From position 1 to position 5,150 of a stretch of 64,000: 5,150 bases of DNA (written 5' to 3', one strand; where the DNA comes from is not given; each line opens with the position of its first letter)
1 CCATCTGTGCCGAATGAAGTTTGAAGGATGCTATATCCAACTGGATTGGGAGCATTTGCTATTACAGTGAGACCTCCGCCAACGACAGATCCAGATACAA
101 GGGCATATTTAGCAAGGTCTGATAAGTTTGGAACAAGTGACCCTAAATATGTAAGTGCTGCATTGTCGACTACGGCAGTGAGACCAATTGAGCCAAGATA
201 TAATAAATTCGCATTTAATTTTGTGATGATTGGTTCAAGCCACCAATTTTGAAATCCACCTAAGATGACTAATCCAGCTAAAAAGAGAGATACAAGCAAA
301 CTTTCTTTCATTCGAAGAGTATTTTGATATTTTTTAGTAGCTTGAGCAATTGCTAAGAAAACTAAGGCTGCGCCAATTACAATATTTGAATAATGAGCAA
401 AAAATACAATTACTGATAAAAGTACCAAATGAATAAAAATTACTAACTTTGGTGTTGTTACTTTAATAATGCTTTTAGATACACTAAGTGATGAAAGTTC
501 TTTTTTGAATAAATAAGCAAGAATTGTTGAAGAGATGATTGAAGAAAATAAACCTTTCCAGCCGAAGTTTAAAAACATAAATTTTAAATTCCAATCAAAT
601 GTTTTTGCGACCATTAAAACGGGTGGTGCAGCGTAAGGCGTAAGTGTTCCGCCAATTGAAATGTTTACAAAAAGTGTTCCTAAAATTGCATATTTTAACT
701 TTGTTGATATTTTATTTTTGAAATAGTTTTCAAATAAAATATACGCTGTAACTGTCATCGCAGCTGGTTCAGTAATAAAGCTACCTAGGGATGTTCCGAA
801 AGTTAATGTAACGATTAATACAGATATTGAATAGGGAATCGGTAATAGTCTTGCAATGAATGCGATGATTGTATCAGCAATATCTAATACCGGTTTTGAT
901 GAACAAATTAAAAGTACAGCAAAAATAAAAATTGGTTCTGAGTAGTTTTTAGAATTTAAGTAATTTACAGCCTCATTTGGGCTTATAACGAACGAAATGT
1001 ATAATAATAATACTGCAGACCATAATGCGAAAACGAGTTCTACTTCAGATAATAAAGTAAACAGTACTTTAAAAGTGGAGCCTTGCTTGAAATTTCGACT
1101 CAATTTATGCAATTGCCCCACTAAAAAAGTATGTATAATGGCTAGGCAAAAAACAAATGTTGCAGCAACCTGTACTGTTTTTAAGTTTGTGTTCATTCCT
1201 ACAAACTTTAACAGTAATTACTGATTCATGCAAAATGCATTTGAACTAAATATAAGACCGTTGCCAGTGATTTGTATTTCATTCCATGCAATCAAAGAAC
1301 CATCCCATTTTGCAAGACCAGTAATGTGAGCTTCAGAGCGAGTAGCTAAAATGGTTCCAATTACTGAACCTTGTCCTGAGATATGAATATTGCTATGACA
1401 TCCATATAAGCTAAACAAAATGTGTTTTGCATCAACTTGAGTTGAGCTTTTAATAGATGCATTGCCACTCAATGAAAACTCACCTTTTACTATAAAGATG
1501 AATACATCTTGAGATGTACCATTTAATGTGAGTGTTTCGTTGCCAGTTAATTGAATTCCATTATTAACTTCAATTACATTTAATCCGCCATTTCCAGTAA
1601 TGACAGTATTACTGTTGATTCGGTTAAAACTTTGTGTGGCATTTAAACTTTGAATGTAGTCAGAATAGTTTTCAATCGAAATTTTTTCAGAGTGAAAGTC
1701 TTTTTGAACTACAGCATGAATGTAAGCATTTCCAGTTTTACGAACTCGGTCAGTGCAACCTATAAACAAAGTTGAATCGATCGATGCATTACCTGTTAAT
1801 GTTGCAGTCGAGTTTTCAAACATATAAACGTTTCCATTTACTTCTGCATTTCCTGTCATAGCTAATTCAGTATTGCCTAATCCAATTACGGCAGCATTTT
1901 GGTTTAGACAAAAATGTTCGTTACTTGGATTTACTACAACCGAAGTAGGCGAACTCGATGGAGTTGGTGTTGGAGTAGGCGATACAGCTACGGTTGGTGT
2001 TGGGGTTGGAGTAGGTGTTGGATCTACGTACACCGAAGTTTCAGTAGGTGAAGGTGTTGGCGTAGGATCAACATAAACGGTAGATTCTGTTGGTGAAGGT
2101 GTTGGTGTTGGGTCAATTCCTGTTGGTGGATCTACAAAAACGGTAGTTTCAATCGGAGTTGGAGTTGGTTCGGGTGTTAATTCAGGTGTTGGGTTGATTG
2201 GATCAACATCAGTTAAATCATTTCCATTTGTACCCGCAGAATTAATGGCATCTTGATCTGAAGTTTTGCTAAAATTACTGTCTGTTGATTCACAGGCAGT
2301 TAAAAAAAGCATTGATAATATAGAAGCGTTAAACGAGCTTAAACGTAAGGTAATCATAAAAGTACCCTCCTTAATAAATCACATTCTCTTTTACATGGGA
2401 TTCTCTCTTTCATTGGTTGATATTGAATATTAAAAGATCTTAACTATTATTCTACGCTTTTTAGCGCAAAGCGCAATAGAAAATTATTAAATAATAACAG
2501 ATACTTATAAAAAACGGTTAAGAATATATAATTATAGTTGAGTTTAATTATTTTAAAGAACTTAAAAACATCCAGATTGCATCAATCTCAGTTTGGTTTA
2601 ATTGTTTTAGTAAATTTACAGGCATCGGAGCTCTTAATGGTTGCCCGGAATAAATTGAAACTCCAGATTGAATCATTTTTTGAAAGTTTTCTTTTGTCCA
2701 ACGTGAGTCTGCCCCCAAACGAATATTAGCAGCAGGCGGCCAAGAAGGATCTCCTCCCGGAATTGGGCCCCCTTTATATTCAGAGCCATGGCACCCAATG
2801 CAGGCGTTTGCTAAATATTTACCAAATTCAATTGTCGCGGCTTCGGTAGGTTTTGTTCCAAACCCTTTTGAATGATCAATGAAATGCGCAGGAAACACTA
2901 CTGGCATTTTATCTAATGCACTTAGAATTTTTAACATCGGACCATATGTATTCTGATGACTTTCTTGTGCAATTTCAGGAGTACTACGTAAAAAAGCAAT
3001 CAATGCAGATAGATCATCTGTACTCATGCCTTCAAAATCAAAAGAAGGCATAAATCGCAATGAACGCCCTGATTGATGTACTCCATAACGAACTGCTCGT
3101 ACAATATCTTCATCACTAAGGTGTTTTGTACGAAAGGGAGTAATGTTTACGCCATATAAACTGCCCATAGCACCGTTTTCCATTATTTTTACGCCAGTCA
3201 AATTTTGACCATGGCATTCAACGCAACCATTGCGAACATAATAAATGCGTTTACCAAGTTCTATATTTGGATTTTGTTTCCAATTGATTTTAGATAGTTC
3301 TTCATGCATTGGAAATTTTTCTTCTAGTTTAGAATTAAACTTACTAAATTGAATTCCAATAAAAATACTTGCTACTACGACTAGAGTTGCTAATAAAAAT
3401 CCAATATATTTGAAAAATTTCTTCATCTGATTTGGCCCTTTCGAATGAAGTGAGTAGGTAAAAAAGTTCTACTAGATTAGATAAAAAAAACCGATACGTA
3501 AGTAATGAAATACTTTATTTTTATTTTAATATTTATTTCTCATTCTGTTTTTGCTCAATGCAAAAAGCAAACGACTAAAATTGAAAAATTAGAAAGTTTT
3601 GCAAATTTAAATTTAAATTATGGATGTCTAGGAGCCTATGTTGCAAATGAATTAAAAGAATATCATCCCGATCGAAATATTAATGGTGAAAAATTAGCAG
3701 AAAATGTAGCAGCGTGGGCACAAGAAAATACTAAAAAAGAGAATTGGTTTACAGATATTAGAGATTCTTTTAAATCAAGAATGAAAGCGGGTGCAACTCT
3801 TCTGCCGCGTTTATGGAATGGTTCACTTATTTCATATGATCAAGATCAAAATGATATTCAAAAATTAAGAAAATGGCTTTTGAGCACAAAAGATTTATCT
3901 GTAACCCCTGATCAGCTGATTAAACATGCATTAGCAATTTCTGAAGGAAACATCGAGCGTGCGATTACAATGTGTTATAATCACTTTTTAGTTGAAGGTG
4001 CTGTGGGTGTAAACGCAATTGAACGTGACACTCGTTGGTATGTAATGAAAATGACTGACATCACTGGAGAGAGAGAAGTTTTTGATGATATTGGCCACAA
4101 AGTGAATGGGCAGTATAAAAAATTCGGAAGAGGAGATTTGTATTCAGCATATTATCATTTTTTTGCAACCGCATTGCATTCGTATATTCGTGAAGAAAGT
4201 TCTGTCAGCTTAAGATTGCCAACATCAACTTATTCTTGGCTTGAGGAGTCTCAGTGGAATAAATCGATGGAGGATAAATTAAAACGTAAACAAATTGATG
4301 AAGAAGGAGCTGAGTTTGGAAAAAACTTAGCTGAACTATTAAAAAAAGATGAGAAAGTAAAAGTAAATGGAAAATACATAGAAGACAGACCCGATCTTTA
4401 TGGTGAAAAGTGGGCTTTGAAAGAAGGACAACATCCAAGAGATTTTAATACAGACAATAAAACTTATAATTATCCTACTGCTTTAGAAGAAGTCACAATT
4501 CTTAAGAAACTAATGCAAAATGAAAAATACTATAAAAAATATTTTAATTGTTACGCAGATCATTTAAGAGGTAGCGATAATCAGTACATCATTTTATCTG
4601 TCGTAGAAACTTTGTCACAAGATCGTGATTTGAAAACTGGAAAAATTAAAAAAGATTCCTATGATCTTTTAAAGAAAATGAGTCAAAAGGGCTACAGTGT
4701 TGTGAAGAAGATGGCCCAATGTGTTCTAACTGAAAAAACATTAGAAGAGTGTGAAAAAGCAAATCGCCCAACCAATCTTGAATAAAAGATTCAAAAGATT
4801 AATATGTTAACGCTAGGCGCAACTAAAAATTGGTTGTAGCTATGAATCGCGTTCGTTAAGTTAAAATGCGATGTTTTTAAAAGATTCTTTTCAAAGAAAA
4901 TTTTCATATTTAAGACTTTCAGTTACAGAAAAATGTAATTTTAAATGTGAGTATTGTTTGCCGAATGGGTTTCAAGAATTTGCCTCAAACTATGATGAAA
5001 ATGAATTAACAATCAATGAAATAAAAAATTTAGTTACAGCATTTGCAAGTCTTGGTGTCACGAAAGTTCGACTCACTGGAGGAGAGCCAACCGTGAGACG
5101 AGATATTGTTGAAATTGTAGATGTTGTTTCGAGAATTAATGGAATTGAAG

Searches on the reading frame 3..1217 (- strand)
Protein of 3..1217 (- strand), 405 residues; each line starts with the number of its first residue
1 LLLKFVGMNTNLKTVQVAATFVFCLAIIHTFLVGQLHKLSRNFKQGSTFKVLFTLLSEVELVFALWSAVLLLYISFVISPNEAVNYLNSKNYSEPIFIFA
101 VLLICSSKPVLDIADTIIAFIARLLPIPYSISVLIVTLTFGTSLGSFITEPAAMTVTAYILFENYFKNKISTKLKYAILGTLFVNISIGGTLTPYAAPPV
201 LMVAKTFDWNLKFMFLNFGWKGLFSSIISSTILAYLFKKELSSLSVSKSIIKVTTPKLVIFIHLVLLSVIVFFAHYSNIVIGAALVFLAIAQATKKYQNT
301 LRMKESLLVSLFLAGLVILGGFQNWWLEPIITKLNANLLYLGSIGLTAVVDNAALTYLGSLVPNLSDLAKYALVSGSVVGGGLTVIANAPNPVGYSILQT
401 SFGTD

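Call 64: search_protein_families(library=pfam, proteins=[window:3-1217:-], max_evalue=0.01)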
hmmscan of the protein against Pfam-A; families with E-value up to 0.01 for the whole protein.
window:3-1217:- (405 aa): 2 families
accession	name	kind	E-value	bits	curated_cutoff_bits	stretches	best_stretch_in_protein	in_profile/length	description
PF07399.17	Na_H_antiport_3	-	6.1e-142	473.9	25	1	15-403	2-392/419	Putative Na+/H+ antiporter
PF03600.22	CitMHS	-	0.0023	17.5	31.9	1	62-358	13-309/336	Citrate transporter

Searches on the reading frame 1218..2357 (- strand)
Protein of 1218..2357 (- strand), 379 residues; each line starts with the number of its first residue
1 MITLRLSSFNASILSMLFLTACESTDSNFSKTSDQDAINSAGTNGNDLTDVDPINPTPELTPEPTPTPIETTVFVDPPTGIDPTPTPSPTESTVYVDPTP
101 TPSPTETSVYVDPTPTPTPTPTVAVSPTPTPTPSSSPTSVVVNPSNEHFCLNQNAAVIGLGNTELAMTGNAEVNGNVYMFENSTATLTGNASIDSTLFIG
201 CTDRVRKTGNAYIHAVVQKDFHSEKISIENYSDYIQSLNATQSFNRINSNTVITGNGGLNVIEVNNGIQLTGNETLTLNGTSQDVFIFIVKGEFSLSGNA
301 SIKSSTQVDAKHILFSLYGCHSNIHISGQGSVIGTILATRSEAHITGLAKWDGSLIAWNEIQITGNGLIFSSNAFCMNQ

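Call 46: search_protein_families(library=pfam, proteins=[window:1218-2357:-], max_evalue=0.00001)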
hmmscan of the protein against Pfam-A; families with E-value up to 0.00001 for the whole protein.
window:1218-2357:- (379 aa): 2 families
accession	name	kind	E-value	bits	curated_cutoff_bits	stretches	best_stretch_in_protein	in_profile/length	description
PF23981.1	DUF7305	-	3.4e-07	30.8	27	1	255-357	67-165/185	Domain of unknown function (DUF7305)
PF11999.13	Ice_binding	-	4.6e-06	26.9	28.7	1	160-366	2-205/208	Ice-binding-like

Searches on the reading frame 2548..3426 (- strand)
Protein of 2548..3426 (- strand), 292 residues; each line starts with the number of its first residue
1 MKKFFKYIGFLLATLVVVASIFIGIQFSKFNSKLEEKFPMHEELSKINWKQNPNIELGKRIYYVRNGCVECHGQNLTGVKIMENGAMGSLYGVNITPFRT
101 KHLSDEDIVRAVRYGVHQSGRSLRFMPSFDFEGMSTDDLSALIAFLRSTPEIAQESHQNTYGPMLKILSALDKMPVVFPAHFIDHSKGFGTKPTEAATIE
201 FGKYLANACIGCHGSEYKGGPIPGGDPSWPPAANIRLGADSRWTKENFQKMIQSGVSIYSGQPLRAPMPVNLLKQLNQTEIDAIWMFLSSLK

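Call 3: search_protein_families(library=pfam, proteins=[window:2548-3426:-], max_evalue=0.01)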
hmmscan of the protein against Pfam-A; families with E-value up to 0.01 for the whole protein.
window:2548-3426:- (292 aa): 3 families
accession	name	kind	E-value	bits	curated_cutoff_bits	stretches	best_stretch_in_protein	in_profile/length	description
PF00034.26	Cytochrom_C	-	4.9e-16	60.3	21.3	2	204-292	6-90/90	Cytochrome c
PF13442.11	Cytochrome_CBB3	-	6.2e-13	49.3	27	2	55-146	3-68/68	Cytochrome C oxidase, cbb3-type, subunit III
PF02433.20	FixO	-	0.0076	16.2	29.6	0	50-77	44-71/219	Cytochrome C oxidase, mono-heme subunit/FixO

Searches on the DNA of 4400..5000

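Call 23: search_rna_families(source=window, start=4400, end=5000, threshold=evalue, max_evalue=10)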
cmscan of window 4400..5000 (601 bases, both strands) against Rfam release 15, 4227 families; matches with E-value up to 10: 6.
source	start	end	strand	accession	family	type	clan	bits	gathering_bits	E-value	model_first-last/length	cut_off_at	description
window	4629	4738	+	RF01590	plasmodium_snoR14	Gene; snRNA; snoRNA; CD-box;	-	23.2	90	1.7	1-127/127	no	small nucleolar RNA snoR14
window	4872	4927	-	RF01586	snoR09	Gene; snRNA; snoRNA; CD-box;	-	18.1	50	9.5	1-84/84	no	small nucleolar RNA snoR09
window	4550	4610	-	RF00331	snoZ169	Gene; snRNA; snoRNA; CD-box;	-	16.7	55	6.3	1-69/69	no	Small nucleolar RNA Z169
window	4421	4478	-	RF04004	mir-7940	Gene; miRNA;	-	16.5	80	2.2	1-57/57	no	mir-7940 microRNA precursor family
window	4920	4992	+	RF00606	SNORD93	Gene; snRNA; snoRNA; CD-box;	-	15.4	60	7.6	1-74/74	no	Small nucleolar RNA SNORD93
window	4881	4916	+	RF02120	FTX_2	Gene; lncRNA;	-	14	48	4.8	62-97/97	no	FTX transcript, XIST regulator conserved region 2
